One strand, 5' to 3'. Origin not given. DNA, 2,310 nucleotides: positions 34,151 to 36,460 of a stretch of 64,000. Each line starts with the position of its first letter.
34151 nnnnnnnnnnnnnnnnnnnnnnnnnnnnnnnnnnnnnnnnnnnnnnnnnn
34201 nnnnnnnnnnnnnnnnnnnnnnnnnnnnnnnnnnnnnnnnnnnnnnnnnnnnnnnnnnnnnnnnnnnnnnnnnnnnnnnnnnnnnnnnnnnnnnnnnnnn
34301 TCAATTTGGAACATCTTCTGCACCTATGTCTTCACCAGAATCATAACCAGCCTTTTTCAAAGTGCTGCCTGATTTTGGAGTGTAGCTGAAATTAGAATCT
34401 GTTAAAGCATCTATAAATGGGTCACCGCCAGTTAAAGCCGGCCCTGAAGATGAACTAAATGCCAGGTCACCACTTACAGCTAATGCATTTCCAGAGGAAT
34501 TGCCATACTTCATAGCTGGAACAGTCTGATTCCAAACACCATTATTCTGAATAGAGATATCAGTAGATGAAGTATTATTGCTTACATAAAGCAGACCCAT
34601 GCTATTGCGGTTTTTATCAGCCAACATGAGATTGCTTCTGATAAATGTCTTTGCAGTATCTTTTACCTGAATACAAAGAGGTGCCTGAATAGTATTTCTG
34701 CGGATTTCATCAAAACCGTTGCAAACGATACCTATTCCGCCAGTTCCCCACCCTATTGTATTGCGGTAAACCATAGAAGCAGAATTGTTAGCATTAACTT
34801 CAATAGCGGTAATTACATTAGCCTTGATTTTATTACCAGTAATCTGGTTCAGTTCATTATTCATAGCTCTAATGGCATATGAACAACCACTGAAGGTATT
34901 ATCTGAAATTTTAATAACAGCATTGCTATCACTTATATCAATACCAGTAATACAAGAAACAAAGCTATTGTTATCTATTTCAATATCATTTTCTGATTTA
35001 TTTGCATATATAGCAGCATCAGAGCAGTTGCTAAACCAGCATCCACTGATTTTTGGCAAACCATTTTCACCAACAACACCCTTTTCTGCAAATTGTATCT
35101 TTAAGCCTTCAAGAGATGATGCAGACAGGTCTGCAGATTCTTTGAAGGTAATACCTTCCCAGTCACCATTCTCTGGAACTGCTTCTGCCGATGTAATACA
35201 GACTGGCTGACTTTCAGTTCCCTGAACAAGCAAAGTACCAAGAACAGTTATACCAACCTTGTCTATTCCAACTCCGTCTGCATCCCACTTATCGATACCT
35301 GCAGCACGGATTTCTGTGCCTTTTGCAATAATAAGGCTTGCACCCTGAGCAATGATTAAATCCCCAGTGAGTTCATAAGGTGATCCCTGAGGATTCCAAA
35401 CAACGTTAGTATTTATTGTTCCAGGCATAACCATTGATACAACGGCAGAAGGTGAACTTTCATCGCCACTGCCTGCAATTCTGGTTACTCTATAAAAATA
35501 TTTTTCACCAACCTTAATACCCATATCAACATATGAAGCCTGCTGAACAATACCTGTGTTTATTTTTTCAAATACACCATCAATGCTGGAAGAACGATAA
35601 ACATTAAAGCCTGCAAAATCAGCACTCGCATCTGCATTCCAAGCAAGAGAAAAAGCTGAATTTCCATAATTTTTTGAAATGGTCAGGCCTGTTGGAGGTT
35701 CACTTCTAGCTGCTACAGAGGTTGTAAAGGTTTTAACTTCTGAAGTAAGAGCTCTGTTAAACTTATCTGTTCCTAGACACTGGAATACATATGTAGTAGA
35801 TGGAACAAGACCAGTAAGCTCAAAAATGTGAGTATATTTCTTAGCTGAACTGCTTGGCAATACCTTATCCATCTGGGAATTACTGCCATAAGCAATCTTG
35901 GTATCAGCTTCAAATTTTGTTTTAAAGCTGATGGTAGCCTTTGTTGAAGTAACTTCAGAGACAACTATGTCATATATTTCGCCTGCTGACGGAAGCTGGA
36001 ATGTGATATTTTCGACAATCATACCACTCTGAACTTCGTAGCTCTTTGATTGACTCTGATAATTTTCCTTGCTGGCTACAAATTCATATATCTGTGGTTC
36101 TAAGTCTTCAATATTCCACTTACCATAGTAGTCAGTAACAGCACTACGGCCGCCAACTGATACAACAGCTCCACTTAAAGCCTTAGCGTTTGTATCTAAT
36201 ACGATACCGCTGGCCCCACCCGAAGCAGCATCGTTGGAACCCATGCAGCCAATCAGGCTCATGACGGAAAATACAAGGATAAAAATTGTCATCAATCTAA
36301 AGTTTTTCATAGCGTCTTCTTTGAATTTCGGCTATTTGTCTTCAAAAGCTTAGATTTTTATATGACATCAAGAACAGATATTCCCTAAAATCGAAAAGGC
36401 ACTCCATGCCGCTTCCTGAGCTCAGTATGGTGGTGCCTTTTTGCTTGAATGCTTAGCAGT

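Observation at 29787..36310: Operon of three tandem paralogous ~660-aa beta-helix surface lipoproteins plus a small acidic secreted protein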

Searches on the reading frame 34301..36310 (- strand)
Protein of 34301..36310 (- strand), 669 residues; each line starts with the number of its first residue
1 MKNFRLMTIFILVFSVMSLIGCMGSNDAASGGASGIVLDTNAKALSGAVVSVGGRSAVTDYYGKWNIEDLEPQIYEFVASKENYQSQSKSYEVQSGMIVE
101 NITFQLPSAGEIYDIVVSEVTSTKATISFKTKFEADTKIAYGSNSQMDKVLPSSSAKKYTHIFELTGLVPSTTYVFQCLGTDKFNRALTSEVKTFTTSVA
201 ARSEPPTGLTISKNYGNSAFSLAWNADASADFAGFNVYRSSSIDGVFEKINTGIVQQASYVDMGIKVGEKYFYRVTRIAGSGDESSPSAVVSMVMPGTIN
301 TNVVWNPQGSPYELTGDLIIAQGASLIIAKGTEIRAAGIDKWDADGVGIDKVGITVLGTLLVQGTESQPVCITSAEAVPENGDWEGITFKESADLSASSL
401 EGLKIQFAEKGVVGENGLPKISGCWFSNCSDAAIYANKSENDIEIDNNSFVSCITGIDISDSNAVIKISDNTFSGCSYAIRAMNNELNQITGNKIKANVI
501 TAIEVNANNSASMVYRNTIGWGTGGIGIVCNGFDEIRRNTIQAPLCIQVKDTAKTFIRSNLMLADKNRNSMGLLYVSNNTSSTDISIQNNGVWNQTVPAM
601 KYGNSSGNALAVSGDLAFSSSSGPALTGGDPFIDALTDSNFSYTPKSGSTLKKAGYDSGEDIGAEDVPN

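Call 3: search_protein_families(library=pfam, proteins=[window:34301-36310:-], max_evalue=0.01)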
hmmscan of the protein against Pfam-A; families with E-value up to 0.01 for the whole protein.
window:34301-36310:- (669 aa): 7 families
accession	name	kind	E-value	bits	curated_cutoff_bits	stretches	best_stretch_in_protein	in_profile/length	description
PF13229.12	Beta_helix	-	4.9e-10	39.7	25.9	1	416-554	8-149/158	Right handed beta helix region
PF00041.27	fn3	-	1.1e-09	38.8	25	1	205-291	2-81/84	Fibronectin type III domain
PF13620.12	CarboxypepD_reg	-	1.5e-08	35.3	32.3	1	34-106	3-81/82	Carboxypeptidase regulatory-like domain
PF05048.19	NosD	-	1.6e-08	34.7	23.6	1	404-519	55-169/212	Periplasmic copper-binding protein (NosD)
PF13715.12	CarbopepD_reg_2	-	3.2e-07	30.7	32.2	1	34-110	2-80/88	CarboxypepD_reg-like domain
PF16656.11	Pur_ac_phosph_N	-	1.6e-06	29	30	1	121-197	11-93/93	Purple acid Phosphatase, N-terminal domain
PF13306.12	LRR_5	-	0.0024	18.2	27.7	1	417-490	44-115/127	BspA type Leucine rich repeat region (6 copies)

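Call 4: search_protein_families(library=ncbifam, proteins=[window:34301-36310:-], max_evalue=0.01)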
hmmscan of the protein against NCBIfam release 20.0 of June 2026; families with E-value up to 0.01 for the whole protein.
window:34301-36310:- (669 aa): 2 families
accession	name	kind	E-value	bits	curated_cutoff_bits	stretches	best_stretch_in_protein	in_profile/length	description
TIGR04247.1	NosD_copper_fam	subfamily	0.00055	18.6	300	1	439-509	226-295/377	nitrous oxide reductase family maturation protein NosD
NF049995.1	A1S_2505_Nterm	subfamily_domain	0.0092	16.2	45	0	473-526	34-87/109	A1S_2505 family phage non-structural protein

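Call 9: find_homologous_proteins(query=window:34301-36310:-)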
Query window:34301-36310:- (669 aa): 74 proteins with E <= 0.001 among 8000 candidates.
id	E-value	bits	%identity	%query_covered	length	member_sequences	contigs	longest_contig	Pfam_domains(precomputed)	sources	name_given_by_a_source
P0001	0.0e+0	1471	100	100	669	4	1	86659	PF13229.13,PF13715.13,PF13620.13,PF28492.1,PF00041.28,PF05048.20,PF16656.12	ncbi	-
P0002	0.0e+0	1322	88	100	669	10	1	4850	PF13229.13,PF13715.13,PF13620.13,PF28492.1,PF00041.28,PF05048.20,PF16656.12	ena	-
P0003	0.0e+0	1096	74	100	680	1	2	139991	PF13229.13,PF13715.13,PF13620.13,PF28492.1,PF00041.28,PF16656.12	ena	-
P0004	0.0e+0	1040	70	100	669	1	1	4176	PF13229.13,PF13715.13,PF13620.13,PF28492.1,PF00041.28,PF05048.20,PF16656.12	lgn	-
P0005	0.0e+0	1021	68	100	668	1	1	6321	PF13229.13,PF13620.13,PF28492.1,PF00041.28,PF16656.12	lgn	-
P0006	0.0e+0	1013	68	100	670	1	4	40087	PF13229.13,PF13715.13,PF13620.13,PF28492.1,PF00041.28,PF05048.20,PF16656.12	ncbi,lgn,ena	-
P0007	2.7e-294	996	66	100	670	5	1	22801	PF13229.13,PF13620.13,PF28492.1,PF00041.28,PF05048.20,PF16656.12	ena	-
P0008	5.7e-294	995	66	100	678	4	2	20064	PF13229.13,PF13620.13,PF28492.1,PF00041.28,PF05048.20,PF16656.12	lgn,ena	-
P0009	5.1e-293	992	67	100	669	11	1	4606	PF13229.13,PF13620.13,PF28492.1,PF00041.28,PF05048.20,PF16656.12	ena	-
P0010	5.3e-292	988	66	100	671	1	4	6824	PF13229.13,PF13715.13,PF13620.13,PF28492.1,PF00041.28,PF05048.20,PF16656.12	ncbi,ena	-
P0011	7.8e-292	988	67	100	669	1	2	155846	PF13229.13,PF28492.1,PF00041.28,PF05048.20,PF16656.12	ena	-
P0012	1.7e-291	986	67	100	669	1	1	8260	PF13229.13,PF13620.13,PF28492.1,PF00041.28,PF05048.20,PF16656.12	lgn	-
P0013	4.1e-291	985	67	100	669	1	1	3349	PF13229.13,PF13620.13,PF28492.1,PF00041.28,PF05048.20,PF16656.12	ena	-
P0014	5.8e-291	985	67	100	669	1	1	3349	PF13229.13,PF13620.13,PF28492.1,PF00041.28,PF05048.20,PF16656.12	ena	-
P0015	8.2e-291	984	67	100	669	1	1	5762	PF13229.13,PF28492.1,PF00041.28,PF05048.20,PF16656.12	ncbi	-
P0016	1.1e-290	984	67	100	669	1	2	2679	PF13229.13,PF28492.1,PF00041.28,PF05048.20,PF16656.12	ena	-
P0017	3.1e-290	982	66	100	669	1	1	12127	PF13229.13,PF28492.1,PF00041.28,PF05048.20,PF16656.12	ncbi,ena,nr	ncbi:MAG: right-handed parallel beta-helix repeat-containing protein [Candidatus Riflebacteria bacte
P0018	4.0e-289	979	66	100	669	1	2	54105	PF13229.13,PF13620.13,PF28492.1,PF00041.28,PF05048.20,PF16656.12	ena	-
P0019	8.3e-286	968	67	97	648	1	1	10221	PF13229.13,PF13715.13,PF13620.13,PF28492.1,PF00041.28,PF05048.20,PF16656.12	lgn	-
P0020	4.0e-284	962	64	100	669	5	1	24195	PF13229.13,PF13715.13,PF13620.13,PF28492.1,PF00041.28,PF05048.20,PF16656.12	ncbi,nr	ncbi:MAG: carboxypeptidase regulatory-like domain-containing protein [Candidatus Riflebacteria bacte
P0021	4.1e-282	955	67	97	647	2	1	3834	PF13229.13,PF28492.1,PF00041.28,PF05048.20,PF16656.12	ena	-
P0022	4.8e-278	942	65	97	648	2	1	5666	PF13229.13,PF13715.13,PF13620.13,PF28492.1,PF00041.28,PF05048.20,PF16656.12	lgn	-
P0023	2.8e-275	933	65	97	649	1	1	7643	PF13229.13,PF13620.13,PF28492.1,PF00041.28,PF05048.20,PF16656.12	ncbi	-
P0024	1.3e-271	921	63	100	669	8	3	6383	PF13229.13,PF13620.13,PF28492.1,PF00041.28,PF05048.20,PF16656.12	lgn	-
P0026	8.8e-225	766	66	78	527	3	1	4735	PF13229.13,PF01696.24,PF28492.1,PF00041.28,PF16656.12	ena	-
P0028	2.2e-190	652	47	100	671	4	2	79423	PF13229.13,PF13715.13,PF13620.13,PF28492.1,PF00041.28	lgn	-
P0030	4.4e-179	615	45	100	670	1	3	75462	PF13229.13,PF13715.13,PF13620.13,PF28492.1,PF00041.28,PF05048.20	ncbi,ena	-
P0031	4.6e-167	575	43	100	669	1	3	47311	PF13229.13,PF13715.13,PF13620.13,PF28492.1,PF00041.28,PF05048.20,PF16656.12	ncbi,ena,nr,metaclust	ncbi:MAG: hypothetical protein A2W80_17905 [Candidatus Riflebacteria bacterium GWC2_50_8]|nr:MAG: hy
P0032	1.2e-163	564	42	100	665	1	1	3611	PF13229.13,PF13715.13,PF13620.13,PF28492.1,PF00041.28,PF05048.20,PF16656.12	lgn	-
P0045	5.0e-17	80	28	33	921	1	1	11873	PF13229.13,PF28492.1,PF05643.17,PF05048.20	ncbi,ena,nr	ncbi:MAG TPA: GNA1162 family protein [Syntrophales bacterium]|nr:GNA1162 family protein [Syntrophale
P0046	2.2e-16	78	26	43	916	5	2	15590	PF13229.13,PF28492.1,PF05643.17,PF05048.20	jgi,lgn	-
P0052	1.2e-10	59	34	22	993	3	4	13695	PF13229.13,PF28492.1,PF05643.17,PF05048.20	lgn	-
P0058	2.1e-7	48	29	32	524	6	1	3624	PF13229.13,PF28492.1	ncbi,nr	ncbi:MAG: right-handed parallel beta-helix repeat-containing protein [Calditrichaeota bacterium]|nr:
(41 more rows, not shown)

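Call 11: find_encoding_contigs(protein=P0031, flank=10000, max_places=2)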
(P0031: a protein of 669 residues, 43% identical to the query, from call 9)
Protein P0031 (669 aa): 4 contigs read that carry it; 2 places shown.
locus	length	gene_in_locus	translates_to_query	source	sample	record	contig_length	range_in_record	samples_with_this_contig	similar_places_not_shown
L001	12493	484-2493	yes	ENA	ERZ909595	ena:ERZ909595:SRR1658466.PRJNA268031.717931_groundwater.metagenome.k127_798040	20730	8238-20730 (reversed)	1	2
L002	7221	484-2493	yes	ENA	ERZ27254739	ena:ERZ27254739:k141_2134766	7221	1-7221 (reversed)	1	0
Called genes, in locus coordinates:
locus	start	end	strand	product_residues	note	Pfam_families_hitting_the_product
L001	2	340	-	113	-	?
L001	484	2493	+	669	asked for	PF13620:CarboxypepD_reg, PF13715:CarbopepD_reg_2 (weak), PF13229:Beta_helix (faint), PF00041:fn3 (faint), PF16656:Pur_ac_phosph_N (faint), PF28492:Beta_helix_4, PF05048:NosD (weak)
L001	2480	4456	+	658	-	PF13620:CarboxypepD_reg (weak), PF00041:fn3 (weak), PF16656:Pur_ac_phosph_N (weak), PF13229:Beta_helix (weak)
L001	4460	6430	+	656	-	PF13620:CarboxypepD_reg, PF13715:CarbopepD_reg_2 (weak), PF28492:Beta_helix_4 (faint), PF12708:Pect-lyase_RHGA_epim (faint), PF05048:NosD (weak), PF13229:Beta_helix (weak)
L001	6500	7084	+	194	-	-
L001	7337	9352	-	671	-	PF00795:CN_hydrolase, PF02540:NAD_synthase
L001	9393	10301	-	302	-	-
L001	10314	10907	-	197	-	PF01464:SLT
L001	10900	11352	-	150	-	PF02050:FliJ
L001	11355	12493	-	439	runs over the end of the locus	PF02874:ATP-synt_ab_N (weak), PF00006:ATP-synt_ab, PF18269:T3SS_ATPase_C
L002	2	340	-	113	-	?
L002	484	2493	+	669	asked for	PF13620:CarboxypepD_reg, PF13715:CarbopepD_reg_2 (weak), PF13229:Beta_helix (faint), PF00041:fn3 (faint), PF16656:Pur_ac_phosph_N (faint), PF28492:Beta_helix_4, PF05048:NosD (weak)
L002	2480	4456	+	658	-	PF13620:CarboxypepD_reg (weak), PF00041:fn3 (weak), PF16656:Pur_ac_phosph_N (weak), PF13229:Beta_helix (weak)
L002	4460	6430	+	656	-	PF13620:CarboxypepD_reg, PF13715:CarbopepD_reg_2 (weak), PF28492:Beta_helix_4 (faint), PF12708:Pect-lyase_RHGA_epim (faint), PF05048:NosD (weak), PF13229:Beta_helix (weak)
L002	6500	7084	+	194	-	-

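Call 12: find_encoding_contigs(protein=P0028, flank=10000, max_places=2)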
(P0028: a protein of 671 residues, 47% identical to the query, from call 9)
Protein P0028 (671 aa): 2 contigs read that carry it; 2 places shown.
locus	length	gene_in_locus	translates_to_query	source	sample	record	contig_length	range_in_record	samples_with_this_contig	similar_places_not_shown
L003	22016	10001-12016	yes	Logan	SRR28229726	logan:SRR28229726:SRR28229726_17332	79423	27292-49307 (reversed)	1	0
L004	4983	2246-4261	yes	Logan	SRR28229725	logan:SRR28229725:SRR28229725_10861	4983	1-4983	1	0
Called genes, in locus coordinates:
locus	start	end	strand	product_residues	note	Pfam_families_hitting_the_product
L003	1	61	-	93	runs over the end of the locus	-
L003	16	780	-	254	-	PF02633:Creatininase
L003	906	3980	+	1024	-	PF00672:HAMP, PF00211:Guanylate_cyc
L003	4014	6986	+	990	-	PF00690:Cation_ATPase_N, PF00122:E1-E2_ATPase, PF00702:Hydrolase, PF13246:Cation_ATPase, PF00689:Cation_ATPase_C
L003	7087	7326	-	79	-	-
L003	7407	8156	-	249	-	PF01113:DapB_N, PF05173:DapB_C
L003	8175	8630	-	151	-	PF00692:dUTPase, PF22769:DCD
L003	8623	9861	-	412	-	PF00155:Aminotran_1_2, PF00266:Aminotran_5 (weak), PF01053:Cys_Met_Meta_PP, PF01212:Beta_elim_lyase (faint)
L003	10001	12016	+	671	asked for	PF13620:CarboxypepD_reg, PF13715:CarbopepD_reg_2 (weak), PF00041:fn3 (faint), PF28492:Beta_helix_4, PF13229:Beta_helix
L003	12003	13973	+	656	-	PF00041:fn3 (faint), PF16656:Pur_ac_phosph_N (faint), PF28492:Beta_helix_4, PF13229:Beta_helix (weak)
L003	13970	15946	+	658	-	PF13620:CarboxypepD_reg, PF13715:CarbopepD_reg_2, PF28492:Beta_helix_4 (weak), PF13229:Beta_helix (weak)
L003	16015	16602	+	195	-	-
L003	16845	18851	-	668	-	PF00795:CN_hydrolase, PF02540:NAD_synthase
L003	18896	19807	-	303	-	-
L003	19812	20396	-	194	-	PF01464:SLT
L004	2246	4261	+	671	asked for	PF13620:CarboxypepD_reg, PF13715:CarbopepD_reg_2 (weak), PF00041:fn3 (faint), PF28492:Beta_helix_4, PF13229:Beta_helix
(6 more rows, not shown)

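Call 20: predict_structure(alignment_id=A2)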
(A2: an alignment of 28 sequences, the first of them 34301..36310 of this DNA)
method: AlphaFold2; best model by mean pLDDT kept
length: 669 residues; sequences in the alignment: 28
mean_pLDDT: 87.2   pTM: 0.68
mean pLDDT of the five models: 87.2, 86.8, 86.2, 85.3, 83.5
residues with pLDDT >= 90: 372; 70-90: 231; 50-70: 52; < 50: 14
segments of 3 or more residues with pLDDT < 50: 18-25, 667-669
pLDDT, mean of each block of 10 residues (from residue 1): 63 57 48 86 83 87 88 87 81 81 76 81 83 86 81 80 82 87 84 79 79 82 78 86 90 90 92 88 85 93 94 94 97 93 64 96 96 95 96 95 98 95 98 96 97 98 96 97 97 95 96 96 94 95 97 94 92 95 92 91 96 78 75 85 86 84 64
secondary structure, 60 per line:
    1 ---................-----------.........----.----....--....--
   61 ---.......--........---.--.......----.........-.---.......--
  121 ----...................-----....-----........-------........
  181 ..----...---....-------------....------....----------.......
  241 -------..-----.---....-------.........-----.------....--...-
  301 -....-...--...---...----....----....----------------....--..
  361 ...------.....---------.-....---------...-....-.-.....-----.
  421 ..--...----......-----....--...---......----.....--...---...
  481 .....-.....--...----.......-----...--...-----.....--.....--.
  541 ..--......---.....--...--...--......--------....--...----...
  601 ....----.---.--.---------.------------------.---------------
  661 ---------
elements in order: H4-19 E31-39 E49-52 E55-58 E64-70 E73-80 E87-93 E98-106 E112-118 E125-143 E149-152 E158-165 E173-182 E187-189 E193-196 E210-213 E220-223 E234-240 E259-262 E270-278 E291-294 E297-299 E302-305 E312-314 E318-320 E325-328 E333-336 E353-356 E359-363 E370-374 E386-389 E399-401 E403-406 E410-414 E420-422 E425-427 E432-437 E443-446 E449-451 E455-460 E465-469 E472-474 E478-485 E487-491 E494-496 E501-507 E513-515 E518-520 E526-530 E533-537 E540-542 E545-550 E554-558 E561-563 E571-576 E585-588 E591-593 H598-601 E602-604

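Call 22: search_solved_structures(query=A2, max_evalue=1)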
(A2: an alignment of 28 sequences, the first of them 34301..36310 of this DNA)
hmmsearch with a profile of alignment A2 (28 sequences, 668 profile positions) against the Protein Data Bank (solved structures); distinct sequences matched with E-value up to 1: 120 (the best 60 are shown).
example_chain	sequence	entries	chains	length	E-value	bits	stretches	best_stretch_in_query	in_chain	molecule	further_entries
8q6t_I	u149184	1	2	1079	8.9e-24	86.8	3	95-283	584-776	Titin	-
8g4l_bm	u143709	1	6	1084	7.2e-14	54.1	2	106-282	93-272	Titin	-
3mpc_A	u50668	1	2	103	2.2e-10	42.6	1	201-285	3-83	Fn3-like protein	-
6tpw_A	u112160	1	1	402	2.1e-09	39.3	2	113-283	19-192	Receptor-type tyrosine-protein phosphatase F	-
5g56_A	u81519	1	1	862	8.5e-09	37.3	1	202-289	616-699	CARBOHYDRATE BINDING FAMILY 6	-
1fnf_A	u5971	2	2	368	1.3e-08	36.7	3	205-281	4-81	FIBRONECTIN | Isoform 1 of Fibronectin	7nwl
7y8s_A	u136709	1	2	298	3e-08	35.5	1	112-226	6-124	Dscam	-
3p4l_A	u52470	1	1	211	1.7e-07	33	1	146-247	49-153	Neogenin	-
6mfa_A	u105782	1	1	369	1.8e-07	32.9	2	163-281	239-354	Fibronectin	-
4yh7_A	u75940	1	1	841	2.6e-07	32.5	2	160-241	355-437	Receptor-type tyrosine-protein phosphatase delta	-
7ndg_B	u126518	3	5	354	3.7e-07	31.9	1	146-247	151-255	Neogenin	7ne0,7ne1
8oiy_A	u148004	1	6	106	6.1e-07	31.2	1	199-287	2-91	Titin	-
3t1w_A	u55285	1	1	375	6.8e-07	31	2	205-281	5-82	four-domain fibronectin fragment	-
5j7k_A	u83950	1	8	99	7.1e-07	31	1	115-190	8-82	FN3con-a-lys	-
4bq8_A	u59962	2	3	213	7.3e-07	30.9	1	146-298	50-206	NEOGENIN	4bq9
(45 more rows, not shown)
